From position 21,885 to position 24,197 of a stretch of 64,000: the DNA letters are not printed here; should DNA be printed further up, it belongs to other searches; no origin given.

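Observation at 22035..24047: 670-aa orphan protein at the centre of the methyltransferase/flippase block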

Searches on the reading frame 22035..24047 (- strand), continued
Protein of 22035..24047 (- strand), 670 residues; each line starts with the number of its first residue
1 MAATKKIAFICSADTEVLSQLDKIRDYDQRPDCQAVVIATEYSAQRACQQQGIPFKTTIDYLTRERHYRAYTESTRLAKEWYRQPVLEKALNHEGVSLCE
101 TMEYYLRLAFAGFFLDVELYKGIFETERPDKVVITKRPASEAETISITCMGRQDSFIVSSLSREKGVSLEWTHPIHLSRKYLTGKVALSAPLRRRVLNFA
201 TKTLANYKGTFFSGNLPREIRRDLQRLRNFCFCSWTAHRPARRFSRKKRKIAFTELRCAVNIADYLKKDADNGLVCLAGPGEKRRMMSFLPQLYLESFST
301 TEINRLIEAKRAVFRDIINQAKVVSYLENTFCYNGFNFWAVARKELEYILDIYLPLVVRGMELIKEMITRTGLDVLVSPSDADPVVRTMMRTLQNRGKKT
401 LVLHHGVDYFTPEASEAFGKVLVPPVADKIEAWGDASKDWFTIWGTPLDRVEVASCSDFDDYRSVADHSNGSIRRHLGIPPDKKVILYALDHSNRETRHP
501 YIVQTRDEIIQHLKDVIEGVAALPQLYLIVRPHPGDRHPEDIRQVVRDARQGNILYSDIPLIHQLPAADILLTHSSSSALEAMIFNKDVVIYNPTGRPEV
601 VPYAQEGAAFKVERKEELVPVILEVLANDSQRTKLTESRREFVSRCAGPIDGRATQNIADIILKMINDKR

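Call 58: list_cluster_members(proteins=[P0019, P0022, P0023, P0024, P0026, P0027, P0028, P0030, P0069, P0084])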
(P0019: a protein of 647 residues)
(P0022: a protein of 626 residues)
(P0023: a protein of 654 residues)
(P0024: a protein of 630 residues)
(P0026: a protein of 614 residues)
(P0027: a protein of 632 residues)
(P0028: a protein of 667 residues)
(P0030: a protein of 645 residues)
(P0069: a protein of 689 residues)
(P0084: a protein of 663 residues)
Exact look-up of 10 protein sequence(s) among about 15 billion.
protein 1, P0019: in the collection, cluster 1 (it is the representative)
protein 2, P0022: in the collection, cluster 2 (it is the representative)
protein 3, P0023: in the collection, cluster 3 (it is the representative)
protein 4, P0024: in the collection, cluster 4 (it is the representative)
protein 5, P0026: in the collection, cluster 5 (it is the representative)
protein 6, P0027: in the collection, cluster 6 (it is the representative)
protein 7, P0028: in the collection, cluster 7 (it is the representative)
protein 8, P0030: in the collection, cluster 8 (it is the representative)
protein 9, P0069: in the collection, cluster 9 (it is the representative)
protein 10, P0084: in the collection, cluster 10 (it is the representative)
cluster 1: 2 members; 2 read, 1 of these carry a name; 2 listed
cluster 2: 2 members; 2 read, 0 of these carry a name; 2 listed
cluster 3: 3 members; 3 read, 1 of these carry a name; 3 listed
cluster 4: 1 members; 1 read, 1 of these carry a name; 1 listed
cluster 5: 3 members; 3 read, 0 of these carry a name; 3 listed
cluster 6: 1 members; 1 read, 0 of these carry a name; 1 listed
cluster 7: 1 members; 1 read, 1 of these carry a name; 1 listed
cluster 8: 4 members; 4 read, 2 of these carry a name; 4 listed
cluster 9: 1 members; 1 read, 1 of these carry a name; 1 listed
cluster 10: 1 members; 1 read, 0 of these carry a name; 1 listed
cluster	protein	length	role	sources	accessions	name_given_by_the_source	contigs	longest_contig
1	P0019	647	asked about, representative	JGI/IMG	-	hypothetical protein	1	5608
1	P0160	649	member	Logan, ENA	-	-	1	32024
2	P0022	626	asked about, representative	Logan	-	-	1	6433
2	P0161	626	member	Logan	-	-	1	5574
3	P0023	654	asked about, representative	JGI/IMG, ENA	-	-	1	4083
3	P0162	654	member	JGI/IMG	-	UDP-N-acetylglucosamine 2-epimerase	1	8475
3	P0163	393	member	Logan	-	-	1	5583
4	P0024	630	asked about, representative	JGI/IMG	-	ribosomal protein L22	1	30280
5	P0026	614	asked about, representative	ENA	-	-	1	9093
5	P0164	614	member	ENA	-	-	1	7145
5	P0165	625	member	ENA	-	-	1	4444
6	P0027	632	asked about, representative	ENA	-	-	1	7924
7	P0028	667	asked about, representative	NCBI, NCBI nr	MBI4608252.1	MAG: hypothetical protein HY726_04510 [Candidatus Rokubacteria bacterium] | hypothetical protein [Candidatus Rokubacteria bacterium]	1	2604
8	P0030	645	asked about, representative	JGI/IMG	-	-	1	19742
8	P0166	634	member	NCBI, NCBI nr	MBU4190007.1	MAG: UDP-N-acetylglucosamine 2-epimerase [Candidatus Thermoplasmatota archaeon] | UDP-N-acetylglucosamine 2-epimerase [Candidatus Thermoplasmatota archaeon]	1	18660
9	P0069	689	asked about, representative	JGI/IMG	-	predicted glycosyltransferase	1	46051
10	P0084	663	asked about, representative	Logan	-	-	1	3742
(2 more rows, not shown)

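Call 65: find_related_loci(query=A3, collection=metagenome_contigs, flank=10000)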
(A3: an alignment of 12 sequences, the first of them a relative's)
Query A3 (645 aa) in metagenome_contigs; peptide patterns used: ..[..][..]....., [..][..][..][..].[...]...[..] (x = any residue, [..] = any of these).
600 stretches matched a pattern (row limit reached: there are more); 275 encode a relative of the query (tblastn E <= 1e-3); the best 80 are kept; 79 distinct loci.
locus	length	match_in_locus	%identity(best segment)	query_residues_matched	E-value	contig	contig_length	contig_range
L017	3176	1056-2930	44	24-644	4e-155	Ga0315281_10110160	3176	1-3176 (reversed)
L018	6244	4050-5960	42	4-645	3e-136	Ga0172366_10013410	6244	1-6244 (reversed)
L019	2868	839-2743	34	53-637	2e-106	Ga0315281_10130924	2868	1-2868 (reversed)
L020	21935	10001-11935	34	41-638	2e-101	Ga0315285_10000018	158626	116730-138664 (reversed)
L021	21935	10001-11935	34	41-638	1e-99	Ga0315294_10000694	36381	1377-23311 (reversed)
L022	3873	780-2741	34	50-637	7e-100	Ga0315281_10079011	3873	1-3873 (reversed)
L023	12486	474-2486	34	35-636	6e-96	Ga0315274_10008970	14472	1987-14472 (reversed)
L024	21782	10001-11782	33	53-636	5e-96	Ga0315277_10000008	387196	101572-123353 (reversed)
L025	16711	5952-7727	33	53-634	5e-89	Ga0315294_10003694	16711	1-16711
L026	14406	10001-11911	34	41-636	4e-83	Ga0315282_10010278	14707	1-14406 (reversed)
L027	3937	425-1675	38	36-641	5e-82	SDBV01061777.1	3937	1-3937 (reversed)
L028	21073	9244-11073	30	2-635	9e-81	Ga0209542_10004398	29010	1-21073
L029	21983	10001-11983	34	30-639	8e-100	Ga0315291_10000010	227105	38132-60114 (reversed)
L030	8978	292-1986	30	109-640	5e-77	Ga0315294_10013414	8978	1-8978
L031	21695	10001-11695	30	109-640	8e-77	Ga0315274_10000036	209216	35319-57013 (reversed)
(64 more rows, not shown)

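Call 75: search_dna_similar(query=window:22035-24047:-, collection=plasmids, mode=protein, max_evalue=0.001, max_rows=15)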
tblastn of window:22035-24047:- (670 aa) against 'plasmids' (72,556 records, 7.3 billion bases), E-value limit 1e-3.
Records with a match: 45; places in all: 45; records where one place covers at least 80% of the query: 0.
Best place of each record, by identity: <60% 45.
By first word of the organism name: Bacillus 44; Peribacillus 1.
By predicted mobility (MOB-suite, as given by PLSDB): non-mobilizable 28; conjugative 10; mobilizable 7.
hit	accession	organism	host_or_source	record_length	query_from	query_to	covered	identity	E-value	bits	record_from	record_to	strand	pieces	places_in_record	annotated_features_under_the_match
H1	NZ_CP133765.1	Peribacillus sp. R9-11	sediment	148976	354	662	46%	19.3%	2e-5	56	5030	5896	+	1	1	spore coat protein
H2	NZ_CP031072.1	Bacillus mycoides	cell culture,soil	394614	354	645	44%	20.0%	6e-6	57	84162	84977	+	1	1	CDP-glycerol glycerophosphotransferase family protein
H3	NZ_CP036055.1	Bacillus toyonensis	cell culture,soil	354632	354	645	44%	20.0%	1e-4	53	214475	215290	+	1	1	CDP-glycerol glycerophosphotransferase family protein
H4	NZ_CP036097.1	Bacillus toyonensis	cell culture,soil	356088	354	645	44%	20.0%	1e-4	53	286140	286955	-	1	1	CDP-glycerol glycerophosphotransferase family protein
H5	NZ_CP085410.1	Bacillus thuringiensis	single cell,soil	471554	354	645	44%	19.9%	5e-8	64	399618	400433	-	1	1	CDP-glycerol glycerophosphotransferase family protein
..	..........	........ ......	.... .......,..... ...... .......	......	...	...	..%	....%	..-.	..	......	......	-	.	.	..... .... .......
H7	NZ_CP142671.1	Bacillus albus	cell culture,soil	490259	354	645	44%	19.9%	6e-8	64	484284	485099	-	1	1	CDP-glycerol glycerophosphotransferase family protein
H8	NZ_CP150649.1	Bacillus mycoides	cell culture,soil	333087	354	645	44%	19.9%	1e-4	53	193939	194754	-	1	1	CDP-glycerol glycerophosphotransferase family protein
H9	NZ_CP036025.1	Bacillus mycoides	cell culture,soil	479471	354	645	44%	19.9%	1e-4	53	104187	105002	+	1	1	CDP-glycerol glycerophosphotransferase family protein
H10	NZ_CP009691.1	Bacillus mycoides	soil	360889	354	645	44%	19.9%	2e-4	53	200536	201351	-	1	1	CDP-glycerol glycerophosphotransferase family protein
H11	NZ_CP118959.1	Bacillus mycoides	Soil,Type strain bacterial culture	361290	354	645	44%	19.9%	2e-4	53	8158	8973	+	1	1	CDP-glycerol glycerophosphotransferase family protein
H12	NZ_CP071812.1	Bacillus mycoides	cell culture,soil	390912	354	645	44%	19.9%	2e-4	53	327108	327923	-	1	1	CDP-glycerol glycerophosphotransferase family protein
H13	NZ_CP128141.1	Bacillus mycoides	bacterial isolate,field soil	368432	354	645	44%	19.7%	1e-5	57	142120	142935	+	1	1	CDP-glycerol glycerophosphotransferase family protein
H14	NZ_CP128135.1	Bacillus mycoides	bacterial isolate,field soil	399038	354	645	44%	19.7%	1e-5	57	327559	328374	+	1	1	CDP-glycerol glycerophosphotransferase family protein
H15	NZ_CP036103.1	Bacillus mycoides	cell culture,soil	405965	354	645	44%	19.7%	1e-5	57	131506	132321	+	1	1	CDP-glycerol glycerophosphotransferase family protein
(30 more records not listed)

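Call 76: get_annotated_region(hit=H5, flank=9000)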
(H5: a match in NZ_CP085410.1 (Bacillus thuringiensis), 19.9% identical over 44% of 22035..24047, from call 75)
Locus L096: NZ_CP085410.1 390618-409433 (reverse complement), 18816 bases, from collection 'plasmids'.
description: Bacillus thuringiensis strain KF1 plasmid unnamed1, complete sequence
organism: Bacillus thuringiensis (NCBI taxid 1428)
taxonomy: Bacteria; Bacillota; Bacilli; Bacillales; Bacillaceae; Bacillus; Bacillus thuringiensis
host: -; source: single cell,soil; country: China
typing (MOB-suite, as given by PLSDB): non-mobilizable; replicon rep_cluster_164,rep_cluster_1698,rep_cluster_1751
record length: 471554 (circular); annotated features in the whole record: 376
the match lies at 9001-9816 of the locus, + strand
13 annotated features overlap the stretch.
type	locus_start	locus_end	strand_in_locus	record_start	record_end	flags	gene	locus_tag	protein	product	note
CDS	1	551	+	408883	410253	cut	-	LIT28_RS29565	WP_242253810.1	lytic polysaccharide monooxygenase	-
CDS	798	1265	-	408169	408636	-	-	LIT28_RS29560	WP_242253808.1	hypothetical protein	-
CDS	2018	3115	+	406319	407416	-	-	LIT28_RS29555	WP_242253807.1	S-layer homology domain-containing protein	-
CDS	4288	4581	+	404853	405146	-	-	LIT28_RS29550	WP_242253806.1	metalloregulator ArsR/SmtB family transcription factor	GO:0006355 - regulation of DNA-templated transcription [Evidence IEA]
CDS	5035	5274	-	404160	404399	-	-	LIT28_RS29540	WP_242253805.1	hypothetical protein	-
CDS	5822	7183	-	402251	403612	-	-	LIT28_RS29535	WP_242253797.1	YncE family protein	-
CDS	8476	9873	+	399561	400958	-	-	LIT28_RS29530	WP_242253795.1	CDP-glycerol glycerophosphotransferase family protein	-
CDS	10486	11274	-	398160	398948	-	-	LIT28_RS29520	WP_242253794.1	SDR family oxidoreductase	-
CDS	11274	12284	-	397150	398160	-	-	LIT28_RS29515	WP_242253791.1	N-acetylneuraminate synthase family protein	GO:0016051 - carbohydrate biosynthetic process [Evidence IEA]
CDS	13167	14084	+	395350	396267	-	-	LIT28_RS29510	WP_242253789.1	aldo/keto reductase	-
CDS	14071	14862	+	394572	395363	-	-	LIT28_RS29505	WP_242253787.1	SDR family oxidoreductase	-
CDS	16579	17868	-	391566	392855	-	-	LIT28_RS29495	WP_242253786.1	glycosyltransferase family 2 protein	-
CDS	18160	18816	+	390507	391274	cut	-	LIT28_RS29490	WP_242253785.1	glycosyltransferase family 2 protein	-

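Call 78: search_protein_families(library=pfam, proteins=[L096:8476-9873:+], max_evalue=0.001)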
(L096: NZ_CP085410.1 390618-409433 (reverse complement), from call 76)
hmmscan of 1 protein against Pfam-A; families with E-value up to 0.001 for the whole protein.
L096:8476-9873:+ (465 aa): 4 families
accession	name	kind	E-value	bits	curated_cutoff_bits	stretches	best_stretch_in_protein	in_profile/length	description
PF04464.20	Glyphos_transf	-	6.8e-10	38.9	22.1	1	261-449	156-350/367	CDP-Glycerol:Poly(glycerophosphate) glycerophosphotransferase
PF05159.20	Capsule_synth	-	2.3e-07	31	20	1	325-394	188-261/310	Capsule polysaccharide biosynthesis protein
PF02350.25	Epimerase_2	-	2.4e-07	30.4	30.6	1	252-443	134-333/347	UDP-N-acetylglucosamine 2-epimerase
PF02684.21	LpxB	-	2.3e-06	27.2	22.6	1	264-394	154-286/374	Lipid-A-disaccharide synthetase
